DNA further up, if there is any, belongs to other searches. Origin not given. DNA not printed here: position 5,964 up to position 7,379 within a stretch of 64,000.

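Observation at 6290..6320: Hydrogenase small subunit has Asn where the second proximal-cluster cysteine should be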

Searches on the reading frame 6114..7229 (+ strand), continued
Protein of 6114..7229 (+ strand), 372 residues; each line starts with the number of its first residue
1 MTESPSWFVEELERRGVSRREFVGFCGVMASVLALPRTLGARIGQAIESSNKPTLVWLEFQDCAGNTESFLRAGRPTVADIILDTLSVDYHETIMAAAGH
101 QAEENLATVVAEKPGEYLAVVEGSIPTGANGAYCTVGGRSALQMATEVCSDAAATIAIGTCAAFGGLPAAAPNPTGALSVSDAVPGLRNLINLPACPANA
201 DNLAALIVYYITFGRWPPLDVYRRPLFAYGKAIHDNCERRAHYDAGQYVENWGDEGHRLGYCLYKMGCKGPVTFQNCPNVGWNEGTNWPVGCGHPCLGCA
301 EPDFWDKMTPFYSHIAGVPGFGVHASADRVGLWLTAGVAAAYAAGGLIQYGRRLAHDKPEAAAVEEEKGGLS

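Call 6: find_homologous_proteins(query=window:6114-7229:+, max_evalue=1e-30)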
Query window:6114-7229:+ (372 aa): 7711 proteins with E <= 1e-30 among 8000 candidates; the best 120 are listed.
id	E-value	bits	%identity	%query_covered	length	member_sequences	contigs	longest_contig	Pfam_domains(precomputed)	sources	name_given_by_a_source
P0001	4.9e-257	870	100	100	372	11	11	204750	PF01058.30,PF14720.12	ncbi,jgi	jgi:hydrogenase small subunit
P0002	1.8e-234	796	90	100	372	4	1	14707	PF01058.30,PF14720.12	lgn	-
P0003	4.0e-219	745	83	100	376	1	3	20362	PF01058.30,PF14720.12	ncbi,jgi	jgi:hydrogenase small subunit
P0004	1.4e-218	743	85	96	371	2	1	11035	PF01058.30,PF14720.12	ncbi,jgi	jgi:hydrogenase small subunit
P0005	5.9e-218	741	82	100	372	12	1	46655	PF01058.30,PF14720.12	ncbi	-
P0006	3.9e-217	739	83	98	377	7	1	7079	PF01058.30,PF14720.12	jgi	jgi:hydrogenase small subunit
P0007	4.3e-215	732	86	94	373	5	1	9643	PF01058.30,PF14720.12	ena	-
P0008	5.6e-213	725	84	95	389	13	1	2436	PF01058.30,PF14720.12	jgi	jgi:hydrogenase small subunit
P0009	1.2e-212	724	82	96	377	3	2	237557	PF01058.30,PF14720.12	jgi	jgi:hydrogenase small subunit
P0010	2.4e-212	723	83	97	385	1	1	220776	PF01058.30,PF14720.12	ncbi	-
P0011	9.4e-212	721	83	96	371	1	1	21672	PF01058.30,PF14720.12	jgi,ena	-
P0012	1.1e-209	714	80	99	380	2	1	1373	PF01058.30,PF14720.12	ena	-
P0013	2.1e-208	710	80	96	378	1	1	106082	PF01058.30,PF14720.12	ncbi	-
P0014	4.0e-208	709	80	98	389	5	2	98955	PF01058.30,PF14720.12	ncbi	-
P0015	8.5e-208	708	81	96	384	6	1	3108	PF01058.30,PF14720.12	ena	-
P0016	1.9e-207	707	83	95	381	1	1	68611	PF01058.30,PF14720.12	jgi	jgi:hydrogenase small subunit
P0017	3.2e-207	706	81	95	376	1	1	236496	PF01058.30,PF14720.12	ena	-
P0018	1.5e-206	704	78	99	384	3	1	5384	PF01058.30,PF14720.12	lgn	-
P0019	1.9e-206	703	78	98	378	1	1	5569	PF01058.30,PF14720.12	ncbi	-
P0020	2.0e-206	703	81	94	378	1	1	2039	PF01058.30,PF14720.12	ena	-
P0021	2.8e-206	703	79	98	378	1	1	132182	PF01058.30,PF14720.12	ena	-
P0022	1.5e-205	700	82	93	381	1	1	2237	PF01058.30,PF14720.12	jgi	-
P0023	1.8e-204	697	78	98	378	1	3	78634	PF01058.30,PF14720.12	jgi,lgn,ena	jgi:hydrogenase small subunit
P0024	3.2e-204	696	81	96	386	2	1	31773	PF01058.30,PF14720.12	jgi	jgi:hydrogenase small subunit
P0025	3.7e-204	696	79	96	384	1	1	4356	PF01058.30,PF14720.12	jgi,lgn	-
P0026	3.9e-204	696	80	98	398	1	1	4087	PF01058.30,PF14720.12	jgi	jgi:hydrogenase small subunit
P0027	4.5e-204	696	78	96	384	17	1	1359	PF01058.30,PF14720.12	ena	-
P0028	1.5e-203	694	78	96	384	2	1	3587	PF01058.30,PF14720.12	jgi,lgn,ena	-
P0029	1.5e-203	694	79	96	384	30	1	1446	PF01058.30,PF14720.12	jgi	-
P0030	3.8e-203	693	78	99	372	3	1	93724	PF01058.30,PF14720.12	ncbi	ncbi:MAG: hydrogenase small subunit [Thermoanaerobaculia bacterium]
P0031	4.7e-203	692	80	95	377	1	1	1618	PF01058.30,PF14720.12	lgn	-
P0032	1.1e-202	691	81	93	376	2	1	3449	PF01058.30,PF14720.12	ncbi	-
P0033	4.0e-202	689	79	94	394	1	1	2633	PF01058.30,PF14720.12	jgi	jgi:hydrogenase small subunit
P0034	8.1e-202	688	84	90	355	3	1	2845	PF01058.30,PF14720.12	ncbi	-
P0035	9.4e-202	688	76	100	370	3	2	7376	PF01058.30,PF14720.12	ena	-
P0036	5.7e-201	685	76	99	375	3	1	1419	PF01058.30,PF14720.12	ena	-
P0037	6.1e-201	685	77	96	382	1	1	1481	PF01058.30,PF14720.12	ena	-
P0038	6.6e-201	685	80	95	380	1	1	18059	PF01058.30,PF14720.12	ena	-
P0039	7.5e-201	685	79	96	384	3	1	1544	PF01058.30,PF14720.12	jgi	-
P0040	7.6e-201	685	76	99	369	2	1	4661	PF01058.30,PF14720.12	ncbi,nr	ncbi:MAG: hydrogenase small subunit [Acidobacteria bacterium]|nr:hydrogenase small subunit [Acidobac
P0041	1.3e-200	684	78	100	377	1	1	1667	PF01058.30,PF14720.12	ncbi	-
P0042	1.9e-200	684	76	99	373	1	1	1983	PF01058.30,PF14720.12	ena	-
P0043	3.7e-200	683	75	100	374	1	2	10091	PF01058.30,PF14720.12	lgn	-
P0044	4.6e-200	682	77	100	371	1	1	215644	PF01058.30,PF14720.12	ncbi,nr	ncbi:MAG TPA: hydrogenase small subunit [Thermoanaerobaculia bacterium]|nr:hydrogenase small subunit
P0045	5.0e-200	682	77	100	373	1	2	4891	PF01058.30,PF14720.12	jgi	jgi:hydrogenase small subunit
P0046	7.7e-200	682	79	95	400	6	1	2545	PF01058.30,PF14720.12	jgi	jgi:hydrogenase small subunit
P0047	2.9e-199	680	78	95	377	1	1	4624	PF01058.30,PF14720.12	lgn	-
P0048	3.3e-199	680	76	97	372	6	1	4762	PF01058.30,PF14720.12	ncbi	-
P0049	1.1e-198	678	76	97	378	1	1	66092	PF01058.30,PF14720.12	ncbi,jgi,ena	-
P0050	1.1e-198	678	75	99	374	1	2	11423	PF01058.30,PF14720.12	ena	-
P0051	1.2e-198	678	76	99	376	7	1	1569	PF01058.30,PF14720.12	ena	-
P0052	1.5e-198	677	77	96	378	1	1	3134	PF01058.30,PF14720.12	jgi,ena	-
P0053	1.6e-198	677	77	98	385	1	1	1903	PF01058.30,PF14720.12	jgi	jgi:hydrogenase small subunit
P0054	1.8e-198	677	75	99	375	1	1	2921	PF01058.30,PF14720.12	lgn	-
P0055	2.1e-198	677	75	99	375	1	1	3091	PF01058.30,PF14720.12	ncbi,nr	ncbi:MAG: hydrogenase small subunit [Thermoanaerobaculia bacterium]|nr:hydrogenase small subunit [Th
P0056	5.9e-198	675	75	99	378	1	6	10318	PF01058.30,PF14720.12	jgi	jgi:hydrogenase small subunit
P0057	6.2e-198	675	77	98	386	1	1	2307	PF01058.30,PF14720.12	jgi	jgi:hydrogenase small subunit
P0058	6.7e-198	675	77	96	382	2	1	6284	PF01058.30,PF14720.12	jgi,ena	-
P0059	7.4e-198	675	74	99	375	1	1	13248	PF01058.30,PF14720.12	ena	-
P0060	8.4e-198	675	76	98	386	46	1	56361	PF01058.30,PF14720.12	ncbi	-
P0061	9.2e-198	675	74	99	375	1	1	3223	PF01058.30,PF14720.12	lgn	-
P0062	1.2e-197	674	76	99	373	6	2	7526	PF01058.30,PF14720.12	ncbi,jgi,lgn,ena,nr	ncbi:MAG TPA: hydrogenase small subunit [Thermoanaerobaculia bacterium]|nr:hydrogenase small subunit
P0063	1.7e-197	674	74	100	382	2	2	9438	PF01058.30,PF14720.12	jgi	jgi:hydrogenase small subunit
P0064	1.8e-197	674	76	97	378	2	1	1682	PF01058.30,PF14720.12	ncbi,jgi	-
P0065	1.9e-197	674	75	98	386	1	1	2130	PF01058.30,PF14720.12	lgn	-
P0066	1.9e-197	674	75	98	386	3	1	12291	PF01058.30,PF14720.12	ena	-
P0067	3.2e-197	673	76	98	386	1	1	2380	PF01058.30,PF14720.12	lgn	-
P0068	3.3e-197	673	74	100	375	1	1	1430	PF01058.30,PF14720.12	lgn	-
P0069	4.1e-197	673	74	99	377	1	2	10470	PF01058.30,PF14720.12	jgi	jgi:hydrogenase small subunit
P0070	5.2e-197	672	79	93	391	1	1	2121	PF01058.30,PF14720.12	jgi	jgi:hydrogenase small subunit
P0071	7.1e-197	672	79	93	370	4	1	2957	PF01058.30,PF14720.12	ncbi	-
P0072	8.6e-197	672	73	99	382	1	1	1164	PF01058.30,PF14720.12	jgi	jgi:hydrogenase small subunit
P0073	9.9e-197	671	75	99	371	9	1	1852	PF01058.30,PF14720.12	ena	-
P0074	1.0e-196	671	76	96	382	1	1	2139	PF01058.30,PF14720.12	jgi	jgi:hydrogenase small subunit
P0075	1.2e-196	671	75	99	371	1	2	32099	PF01058.30,PF14720.12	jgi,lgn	jgi:hydrogenase small subunit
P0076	1.9e-196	670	76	96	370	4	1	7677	PF01058.30,PF14720.12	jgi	jgi:hydrogenase small subunit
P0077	2.5e-196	670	75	99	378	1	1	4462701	PF01058.30,PF14720.12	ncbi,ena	-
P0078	4.5e-196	669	75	97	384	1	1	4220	PF01058.30,PF14720.12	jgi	-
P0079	5.0e-196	669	75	96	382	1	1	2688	PF01058.30,PF14720.12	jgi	jgi:hydrogenase small subunit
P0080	5.1e-196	669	75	99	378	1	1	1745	PF01058.30,PF14720.12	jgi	jgi:hydrogenase small subunit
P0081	5.2e-196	669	75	99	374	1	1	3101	PF01058.30,PF14720.12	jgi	jgi:hydrogenase small subunit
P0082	5.5e-196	669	78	96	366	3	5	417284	PF01058.30,PF14720.12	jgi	jgi:hydrogenase small subunit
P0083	7.2e-196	669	78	95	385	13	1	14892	PF01058.30,PF14720.12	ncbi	-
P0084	8.4e-196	668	78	95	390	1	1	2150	PF01058.30,PF14720.12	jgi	jgi:hydrogenase small subunit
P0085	1.7e-195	667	76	99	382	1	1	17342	PF01058.30,PF14720.12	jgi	-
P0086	2.1e-195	667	74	98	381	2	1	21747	PF01058.30,PF14720.12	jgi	jgi:hydrogenase small subunit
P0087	2.9e-195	667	76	97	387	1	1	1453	PF01058.30,PF14720.12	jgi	jgi:hydrogenase small subunit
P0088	4.7e-195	666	75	98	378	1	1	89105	PF01058.30,PF14720.12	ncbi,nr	ncbi:MAG: hydrogenase small subunit [Acidobacteriota bacterium]|nr:hydrogenase small subunit [Acidob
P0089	4.7e-195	666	74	99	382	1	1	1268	PF01058.30,PF14720.12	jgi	jgi:hydrogenase small subunit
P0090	5.7e-195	666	77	96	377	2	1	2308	PF01058.30,PF14720.12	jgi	jgi:hydrogenase small subunit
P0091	7.4e-195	665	77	98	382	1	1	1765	PF01058.30,PF14720.12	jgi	jgi:hydrogenase small subunit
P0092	7.5e-195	665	76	95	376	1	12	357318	PF01058.30,PF14720.12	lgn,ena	-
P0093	8.4e-195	665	73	99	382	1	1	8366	PF01058.30,PF14720.12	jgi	jgi:hydrogenase small subunit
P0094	9.0e-195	665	77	98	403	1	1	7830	PF01058.30,PF14720.12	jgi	jgi:hydrogenase small subunit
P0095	9.3e-195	665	77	98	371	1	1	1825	PF01058.30,PF14720.12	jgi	jgi:hydrogenase small subunit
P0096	1.6e-194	664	74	99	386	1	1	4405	PF01058.30,PF14720.12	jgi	jgi:hydrogenase small subunit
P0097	1.8e-194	664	77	95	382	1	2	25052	PF01058.30,PF14720.12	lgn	-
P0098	2.1e-194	664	75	100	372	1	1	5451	PF01058.30,PF14720.12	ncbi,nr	ncbi:MAG: hydrogenase small subunit [Acidobacteria bacterium]|nr:hydrogenase small subunit [Acidobac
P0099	2.5e-194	663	76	95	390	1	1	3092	PF01058.30,PF14720.12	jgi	-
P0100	2.8e-194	663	75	97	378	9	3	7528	PF01058.30,PF14720.12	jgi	jgi:hydrogenase small subunit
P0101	2.8e-194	663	74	99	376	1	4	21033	PF01058.30,PF14720.12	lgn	-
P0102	3.3e-194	663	74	99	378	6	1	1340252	PF01058.30,PF14720.12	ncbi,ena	-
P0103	3.6e-194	663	75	98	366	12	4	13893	PF01058.30,PF14720.12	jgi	jgi:hydrogenase small subunit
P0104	4.2e-194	663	77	95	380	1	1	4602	PF01058.30,PF14720.12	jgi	jgi:hydrogenase small subunit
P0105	4.7e-194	663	76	98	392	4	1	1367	PF01058.30,PF14720.12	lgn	-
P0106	5.0e-194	662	77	95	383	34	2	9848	PF01058.30,PF14720.12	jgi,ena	-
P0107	5.1e-194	662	75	99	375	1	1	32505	PF01058.30,PF14720.12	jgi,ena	-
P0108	5.3e-194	662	75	98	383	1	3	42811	PF01058.30,PF14720.12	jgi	jgi:hydrogenase small subunit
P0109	6.3e-194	662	73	100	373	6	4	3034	PF01058.30,PF14720.12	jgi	jgi:hydrogenase small subunit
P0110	7.7e-194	662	76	98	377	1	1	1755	PF01058.30,PF14720.12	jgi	jgi:hydrogenase small subunit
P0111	7.7e-194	662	74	98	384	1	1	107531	PF01058.30,PF14720.12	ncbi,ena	-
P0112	7.9e-194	662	74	99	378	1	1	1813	PF01058.30,PF14720.12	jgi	jgi:hydrogenase small subunit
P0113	8.9e-194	662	75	100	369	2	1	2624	PF01058.30,PF14720.12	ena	-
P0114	1.2e-193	661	77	96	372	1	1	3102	PF01058.30,PF14720.12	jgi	-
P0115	1.3e-193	661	75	97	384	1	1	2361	PF01058.30,PF14720.12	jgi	jgi:hydrogenase small subunit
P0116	1.4e-193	661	75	96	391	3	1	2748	PF01058.30,PF14720.12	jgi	jgi:hydrogenase small subunit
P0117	1.5e-193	661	74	99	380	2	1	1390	PF01058.30,PF14720.12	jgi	jgi:hydrogenase small subunit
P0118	1.8e-193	661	75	97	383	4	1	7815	PF01058.30,PF14720.12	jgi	jgi:hydrogenase small subunit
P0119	1.9e-193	661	75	97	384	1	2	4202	PF01058.30,PF14720.12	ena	-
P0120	1.9e-193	661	74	100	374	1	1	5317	PF01058.30,PF14720.12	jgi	jgi:hydrogenase small subunit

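Call 10: find_related_loci(query=window:6114-7229:+, collection=genome_contigs, flank=8000)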
Query window:6114-7229:+ (372 aa) in genome_contigs; peptide patterns used: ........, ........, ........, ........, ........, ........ (x = any residue, [..] = any of these).
598 stretches matched a pattern (row limit reached: there are more); 557 encode a relative of the query (tblastn E <= 1e-3); the best 80 are kept; 80 distinct loci.
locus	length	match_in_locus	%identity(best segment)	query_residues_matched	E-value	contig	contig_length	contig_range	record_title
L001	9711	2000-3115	85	1-372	0e+0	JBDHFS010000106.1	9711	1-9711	MAG: Gemmatimonadota bacterium isolate M8-58_Bin_274 M8-58_Bin_274_scaffold_38612, whole genome shotgun sequence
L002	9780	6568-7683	83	1-372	0e+0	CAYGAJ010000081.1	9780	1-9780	MAG TPA_asm: uncultured Gemmatimonadota bacterium isolate ERP108616_co2_293 genome assembly, contig: NODE_13134_length_9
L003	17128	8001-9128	83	1-372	0e+0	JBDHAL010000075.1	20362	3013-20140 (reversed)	MAG: Gemmatimonadota bacterium isolate M3-44_Bin_235 M3-44_Bin_235_scaffold_19452, whole genome shotgun sequence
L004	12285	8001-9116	86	1-372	0e+0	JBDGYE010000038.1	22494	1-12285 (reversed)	MAG: Gemmatimonadota bacterium isolate M3-30_Bin_363 M3-30_Bin_363_scaffold_4824, whole genome shotgun sequence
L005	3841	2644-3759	83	1-372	0e+0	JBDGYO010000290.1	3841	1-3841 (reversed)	MAG: Gemmatimonadota bacterium isolate M3-38_Bin_121 M3-38_Bin_121_scaffold_191002, whole genome shotgun sequence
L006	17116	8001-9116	83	1-372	0e+0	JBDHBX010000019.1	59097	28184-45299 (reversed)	MAG: Gemmatimonadota bacterium isolate M8-12_Bin_273 M8-12_Bin_273_scaffold_861, whole genome shotgun sequence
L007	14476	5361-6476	85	1-372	0e+0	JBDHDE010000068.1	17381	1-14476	MAG: Gemmatimonadota bacterium isolate M8-32_Bin_184 M8-32_Bin_184_scaffold_16616, whole genome shotgun sequence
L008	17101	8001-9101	84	1-372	0e+0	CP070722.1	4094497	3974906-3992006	MAG: Gemmatimonadota bacterium isolate bin464 chromosome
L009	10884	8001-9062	86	1-354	0e+0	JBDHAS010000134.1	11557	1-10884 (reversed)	MAG: Gemmatimonadota bacterium isolate M3-44_Bin_339 M3-44_Bin_339_scaffold_32519, whole genome shotgun sequence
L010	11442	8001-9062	85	1-354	0e+0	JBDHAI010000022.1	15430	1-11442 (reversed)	MAG: Gemmatimonadota bacterium isolate M3-44_Bin_197 M3-44_Bin_197_scaffold_15474, whole genome shotgun sequence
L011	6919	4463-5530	83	1-356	0e+0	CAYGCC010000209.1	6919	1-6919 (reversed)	MAG TPA_asm: uncultured Gemmatimonadota bacterium isolate ERP108616_co1_93 genome assembly, contig: k119_586256, whole g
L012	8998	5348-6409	85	1-354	0e+0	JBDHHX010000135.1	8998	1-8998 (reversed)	MAG: Gemmatimonadota bacterium isolate M8-62_Bin_360 M8-62_Bin_360_scaffold_38899, whole genome shotgun sequence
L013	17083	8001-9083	83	1-361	0e+0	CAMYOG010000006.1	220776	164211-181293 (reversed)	MAG: Thermoanaerobaculia bacterium isolate ES_Acidobacteriota_04 genome assembly, contig: scaffold_14, whole genome shot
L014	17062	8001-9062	83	1-354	0e+0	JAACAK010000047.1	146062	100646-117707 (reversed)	MAG: Candidatus Kutchimonas denitrificans isolate KS3-K002 K_merged_R1_(paired)_contig_104541, whole genome shotgun sequ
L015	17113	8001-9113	77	1-372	0e+0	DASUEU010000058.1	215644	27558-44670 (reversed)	MAG TPA_asm: Thermoanaerobaculia bacterium isolate SMAG_U1361 k141_288577, whole genome shotgun sequence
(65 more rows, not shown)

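Call 18: search_protein_representatives(protein=window:6114-7229:+)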
Query: 372 residues. Proteins with E-value up to 0.001 (for the whole library): 2788; up to 1e-10: 1727; up to 1e-30: 543. The best 150 are listed.
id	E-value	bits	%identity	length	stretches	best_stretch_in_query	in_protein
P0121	3.1e-126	437.6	72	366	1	34-287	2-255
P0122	1.9e-119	415.2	54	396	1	8-364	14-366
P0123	2.1e-110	385.5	55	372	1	10-307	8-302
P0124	1.5e-109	382.7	50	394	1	10-361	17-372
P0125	1.8e-109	382.4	53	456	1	12-322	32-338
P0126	1.2e-107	376.4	50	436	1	8-345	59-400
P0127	2.4e-107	375.4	75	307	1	1-228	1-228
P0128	2.7e-107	375.3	57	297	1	71-359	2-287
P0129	4.6e-102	358.0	54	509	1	14-314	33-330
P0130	7.2e-101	354.1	51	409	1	9-314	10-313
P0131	9.7e-99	347.1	74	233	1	142-331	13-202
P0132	1.2e-97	343.5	46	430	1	11-364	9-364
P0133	1.9e-94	333.0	50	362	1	44-314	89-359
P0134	3.1e-93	329.0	45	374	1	6-368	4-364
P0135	1.3e-92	327.0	49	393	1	15-304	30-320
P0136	1.1e-91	323.8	46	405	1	11-349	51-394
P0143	1.9e-87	309.9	56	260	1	9-263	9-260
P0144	3.0e-86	306.0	46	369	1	14-308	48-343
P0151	8.1e-83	294.7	58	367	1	29-258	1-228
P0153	1.4e-81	290.6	44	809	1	42-309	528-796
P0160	4.2e-76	272.5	49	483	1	13-278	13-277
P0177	2.9e-68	246.8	42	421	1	18-345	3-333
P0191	2.4e-65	237.1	44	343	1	9-264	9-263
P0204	2.6e-62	227.2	47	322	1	20-243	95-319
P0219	1.2e-58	215.1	39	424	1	18-341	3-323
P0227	1.3e-57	211.7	44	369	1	12-278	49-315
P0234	6.7e-56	206.1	54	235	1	45-251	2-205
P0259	1.1e-52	195.5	51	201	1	5-179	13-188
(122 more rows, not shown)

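Call 21: list_cluster_members(proteins=[P0001, P0122, P0125, P0126, P0129, P0130, P0132, P0136, P0123, P0144])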
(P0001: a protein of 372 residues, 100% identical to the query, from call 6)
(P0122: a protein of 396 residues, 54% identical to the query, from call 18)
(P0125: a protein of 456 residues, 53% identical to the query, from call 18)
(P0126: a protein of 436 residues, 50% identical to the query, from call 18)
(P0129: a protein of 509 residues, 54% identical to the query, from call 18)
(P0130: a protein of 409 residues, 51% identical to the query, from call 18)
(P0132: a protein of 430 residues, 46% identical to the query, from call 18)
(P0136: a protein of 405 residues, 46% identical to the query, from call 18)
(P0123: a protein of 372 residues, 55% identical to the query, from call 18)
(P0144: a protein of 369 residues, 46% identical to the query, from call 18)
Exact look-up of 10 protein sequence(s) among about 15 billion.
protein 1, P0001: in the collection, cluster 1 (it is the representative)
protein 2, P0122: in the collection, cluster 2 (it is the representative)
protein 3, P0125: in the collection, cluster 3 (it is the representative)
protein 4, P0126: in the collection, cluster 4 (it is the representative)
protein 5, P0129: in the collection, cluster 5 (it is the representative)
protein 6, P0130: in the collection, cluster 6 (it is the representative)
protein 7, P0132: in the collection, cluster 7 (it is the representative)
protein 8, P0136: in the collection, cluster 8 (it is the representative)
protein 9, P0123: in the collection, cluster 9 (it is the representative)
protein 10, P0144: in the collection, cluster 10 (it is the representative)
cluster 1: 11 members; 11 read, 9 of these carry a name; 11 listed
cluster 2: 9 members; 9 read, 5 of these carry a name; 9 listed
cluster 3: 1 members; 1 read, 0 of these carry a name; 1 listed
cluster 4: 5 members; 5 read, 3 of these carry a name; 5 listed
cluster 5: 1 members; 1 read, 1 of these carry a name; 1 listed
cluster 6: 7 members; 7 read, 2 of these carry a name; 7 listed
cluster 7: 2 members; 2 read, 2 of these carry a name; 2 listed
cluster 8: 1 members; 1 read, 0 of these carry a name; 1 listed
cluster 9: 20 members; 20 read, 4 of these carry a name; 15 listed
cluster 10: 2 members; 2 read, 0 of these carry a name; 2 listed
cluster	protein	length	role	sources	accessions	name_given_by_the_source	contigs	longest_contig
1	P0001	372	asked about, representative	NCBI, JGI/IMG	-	hydrogenase small subunit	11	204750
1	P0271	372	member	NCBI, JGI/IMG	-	hydrogenase small subunit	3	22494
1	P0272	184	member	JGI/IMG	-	hydrogenase small subunit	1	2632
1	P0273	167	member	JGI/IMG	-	hydrogenase small subunit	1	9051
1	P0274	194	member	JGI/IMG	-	hydrogenase small subunit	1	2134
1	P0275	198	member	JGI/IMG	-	hydrogenase small subunit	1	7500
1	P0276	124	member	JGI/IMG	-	hydrogenase small subunit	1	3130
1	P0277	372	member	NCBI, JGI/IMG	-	hydrogenase small subunit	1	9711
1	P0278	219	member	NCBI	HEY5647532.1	MAG TPA: hydrogenase small subunit, partial [Pseudomonadales bacterium]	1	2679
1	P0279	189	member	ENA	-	-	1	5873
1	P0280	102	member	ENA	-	-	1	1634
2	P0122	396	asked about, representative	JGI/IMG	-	hydrogenase small subunit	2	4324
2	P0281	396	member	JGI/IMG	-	hydrogenase small subunit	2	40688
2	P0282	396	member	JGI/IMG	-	hydrogenase small subunit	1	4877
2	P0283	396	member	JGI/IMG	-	hydrogenase small subunit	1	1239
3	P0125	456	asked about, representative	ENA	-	-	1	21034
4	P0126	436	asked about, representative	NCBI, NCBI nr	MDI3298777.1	MAG: hydrogenase small subunit [Bacillota bacterium] | hydrogenase small subunit [Bacillota bacterium]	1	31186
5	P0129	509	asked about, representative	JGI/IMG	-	hydrogenase small subunit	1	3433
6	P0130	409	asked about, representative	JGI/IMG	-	-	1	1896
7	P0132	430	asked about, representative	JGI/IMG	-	hydrogenase small subunit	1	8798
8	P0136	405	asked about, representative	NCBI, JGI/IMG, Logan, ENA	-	-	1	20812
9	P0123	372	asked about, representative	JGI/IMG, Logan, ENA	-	-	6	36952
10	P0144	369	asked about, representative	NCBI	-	-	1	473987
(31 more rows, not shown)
